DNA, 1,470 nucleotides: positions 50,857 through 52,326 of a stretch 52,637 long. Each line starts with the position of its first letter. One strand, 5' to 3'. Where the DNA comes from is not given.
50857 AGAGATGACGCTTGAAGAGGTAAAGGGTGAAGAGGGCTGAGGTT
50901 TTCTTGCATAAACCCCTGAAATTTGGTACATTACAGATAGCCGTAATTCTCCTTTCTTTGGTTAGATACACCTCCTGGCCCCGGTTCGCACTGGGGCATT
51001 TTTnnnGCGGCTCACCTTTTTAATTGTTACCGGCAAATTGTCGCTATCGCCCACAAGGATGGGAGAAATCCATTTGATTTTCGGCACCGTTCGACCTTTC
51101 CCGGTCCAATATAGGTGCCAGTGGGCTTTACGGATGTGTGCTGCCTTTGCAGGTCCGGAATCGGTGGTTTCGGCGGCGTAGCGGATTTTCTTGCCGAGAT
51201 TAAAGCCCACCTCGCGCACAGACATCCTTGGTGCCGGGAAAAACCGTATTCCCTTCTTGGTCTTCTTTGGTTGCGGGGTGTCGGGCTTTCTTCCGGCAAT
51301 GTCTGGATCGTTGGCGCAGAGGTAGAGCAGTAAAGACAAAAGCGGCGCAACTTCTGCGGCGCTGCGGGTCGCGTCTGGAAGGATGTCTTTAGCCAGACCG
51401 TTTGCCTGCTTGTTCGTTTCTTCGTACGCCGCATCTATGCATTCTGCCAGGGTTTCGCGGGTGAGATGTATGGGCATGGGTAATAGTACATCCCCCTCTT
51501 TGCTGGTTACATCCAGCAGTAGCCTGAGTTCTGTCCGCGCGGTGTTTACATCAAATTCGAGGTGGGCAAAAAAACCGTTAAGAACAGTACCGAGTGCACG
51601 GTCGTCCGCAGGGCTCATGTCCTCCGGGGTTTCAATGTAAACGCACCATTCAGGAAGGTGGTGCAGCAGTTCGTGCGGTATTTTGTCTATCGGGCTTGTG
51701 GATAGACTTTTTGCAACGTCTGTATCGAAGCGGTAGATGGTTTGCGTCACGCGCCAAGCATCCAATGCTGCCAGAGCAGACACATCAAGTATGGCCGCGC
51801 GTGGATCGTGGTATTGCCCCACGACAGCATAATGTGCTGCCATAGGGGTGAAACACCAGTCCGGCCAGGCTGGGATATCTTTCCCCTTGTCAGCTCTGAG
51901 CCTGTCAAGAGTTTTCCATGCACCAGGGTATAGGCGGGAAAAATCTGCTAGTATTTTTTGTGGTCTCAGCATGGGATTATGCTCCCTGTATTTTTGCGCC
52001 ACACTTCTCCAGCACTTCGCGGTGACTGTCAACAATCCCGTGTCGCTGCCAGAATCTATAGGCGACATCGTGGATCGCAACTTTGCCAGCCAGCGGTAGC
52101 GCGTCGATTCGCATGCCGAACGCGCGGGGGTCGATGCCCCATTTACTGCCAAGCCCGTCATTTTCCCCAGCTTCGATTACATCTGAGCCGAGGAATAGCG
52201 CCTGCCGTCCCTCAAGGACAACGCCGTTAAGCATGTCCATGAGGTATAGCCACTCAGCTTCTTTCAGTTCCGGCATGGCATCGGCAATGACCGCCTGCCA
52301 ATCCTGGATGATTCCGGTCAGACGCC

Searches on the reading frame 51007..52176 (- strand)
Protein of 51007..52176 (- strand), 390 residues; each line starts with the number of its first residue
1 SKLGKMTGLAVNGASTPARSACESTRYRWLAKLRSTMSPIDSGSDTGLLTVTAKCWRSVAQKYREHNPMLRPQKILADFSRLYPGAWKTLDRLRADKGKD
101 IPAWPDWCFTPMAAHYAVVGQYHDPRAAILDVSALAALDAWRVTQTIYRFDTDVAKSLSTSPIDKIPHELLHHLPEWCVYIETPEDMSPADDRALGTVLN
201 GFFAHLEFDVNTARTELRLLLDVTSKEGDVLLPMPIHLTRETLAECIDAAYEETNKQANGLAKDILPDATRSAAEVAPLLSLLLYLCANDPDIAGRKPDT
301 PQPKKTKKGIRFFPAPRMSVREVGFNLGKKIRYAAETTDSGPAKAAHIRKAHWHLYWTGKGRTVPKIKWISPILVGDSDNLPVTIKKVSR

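Call 79: search_protein_families(library=phrogs, proteins=[window:51007-52176:-], max_evalue=0.001)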
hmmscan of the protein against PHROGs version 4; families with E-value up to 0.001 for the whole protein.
window:51007-52176:- (390 aa): 1 family
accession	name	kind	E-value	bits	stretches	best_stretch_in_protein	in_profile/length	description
phrog_6160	-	unknown function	1.1e-53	183.7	1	69-376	5-317/322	-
